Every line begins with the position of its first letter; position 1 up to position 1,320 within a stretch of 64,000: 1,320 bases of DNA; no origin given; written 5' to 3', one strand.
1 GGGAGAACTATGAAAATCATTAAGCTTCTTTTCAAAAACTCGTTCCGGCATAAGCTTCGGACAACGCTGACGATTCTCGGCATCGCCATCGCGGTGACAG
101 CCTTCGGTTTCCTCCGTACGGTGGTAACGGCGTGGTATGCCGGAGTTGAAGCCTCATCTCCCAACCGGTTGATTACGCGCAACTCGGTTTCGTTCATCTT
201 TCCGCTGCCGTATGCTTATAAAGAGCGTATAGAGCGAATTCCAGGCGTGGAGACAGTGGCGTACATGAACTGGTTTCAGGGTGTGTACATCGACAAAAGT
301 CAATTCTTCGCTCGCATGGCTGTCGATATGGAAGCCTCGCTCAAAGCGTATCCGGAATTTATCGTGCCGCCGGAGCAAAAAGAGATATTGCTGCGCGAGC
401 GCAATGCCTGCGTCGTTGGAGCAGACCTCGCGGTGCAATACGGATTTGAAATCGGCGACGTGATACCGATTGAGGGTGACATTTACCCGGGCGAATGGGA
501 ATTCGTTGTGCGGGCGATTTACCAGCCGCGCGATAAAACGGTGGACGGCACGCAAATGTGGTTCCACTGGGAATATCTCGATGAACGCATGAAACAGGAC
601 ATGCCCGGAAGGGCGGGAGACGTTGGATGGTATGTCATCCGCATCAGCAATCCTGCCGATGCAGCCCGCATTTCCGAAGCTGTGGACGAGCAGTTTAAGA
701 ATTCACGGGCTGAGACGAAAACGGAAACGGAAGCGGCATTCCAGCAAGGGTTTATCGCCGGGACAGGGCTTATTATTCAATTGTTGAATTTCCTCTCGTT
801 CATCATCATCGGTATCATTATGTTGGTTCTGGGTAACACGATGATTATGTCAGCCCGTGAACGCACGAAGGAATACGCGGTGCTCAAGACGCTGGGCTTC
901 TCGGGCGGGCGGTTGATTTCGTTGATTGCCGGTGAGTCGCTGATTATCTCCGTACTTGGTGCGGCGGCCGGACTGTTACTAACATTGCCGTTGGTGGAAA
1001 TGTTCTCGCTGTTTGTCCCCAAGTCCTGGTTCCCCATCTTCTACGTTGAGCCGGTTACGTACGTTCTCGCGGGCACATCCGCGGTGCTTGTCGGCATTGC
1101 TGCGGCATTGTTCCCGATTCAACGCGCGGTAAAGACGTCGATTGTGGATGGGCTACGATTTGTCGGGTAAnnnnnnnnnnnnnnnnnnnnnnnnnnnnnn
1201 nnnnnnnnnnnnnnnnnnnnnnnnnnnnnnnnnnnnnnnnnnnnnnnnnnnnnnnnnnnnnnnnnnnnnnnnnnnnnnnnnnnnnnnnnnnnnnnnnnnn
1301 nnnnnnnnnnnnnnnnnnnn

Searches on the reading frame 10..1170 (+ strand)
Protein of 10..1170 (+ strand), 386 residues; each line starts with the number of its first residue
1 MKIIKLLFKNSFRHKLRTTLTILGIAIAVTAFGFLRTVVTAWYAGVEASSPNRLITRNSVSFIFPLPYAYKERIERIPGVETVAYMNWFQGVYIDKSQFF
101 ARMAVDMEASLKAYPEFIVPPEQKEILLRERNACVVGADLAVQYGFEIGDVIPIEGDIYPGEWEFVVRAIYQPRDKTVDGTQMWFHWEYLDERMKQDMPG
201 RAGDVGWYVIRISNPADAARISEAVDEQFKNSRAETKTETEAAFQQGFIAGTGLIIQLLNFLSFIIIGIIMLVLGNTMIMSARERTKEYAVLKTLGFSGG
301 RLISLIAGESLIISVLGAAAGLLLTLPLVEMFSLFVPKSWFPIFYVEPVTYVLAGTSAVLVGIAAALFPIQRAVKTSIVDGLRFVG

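Call 100: search_protein_families(library=pfam, proteins=[window:10-1170:+], max_evalue=0.00001)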
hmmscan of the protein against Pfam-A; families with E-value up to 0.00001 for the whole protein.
window:10-1170:+ (386 aa): 2 families
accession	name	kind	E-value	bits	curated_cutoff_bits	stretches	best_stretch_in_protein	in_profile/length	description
PF02687.27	FtsX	-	6.7e-17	62.1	25.5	1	260-378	1-120/120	FtsX-like permease C-terminal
PF12704.14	MacB_PCD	-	5e-10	40.4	27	1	18-227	1-206/207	MacB-like periplasmic core domain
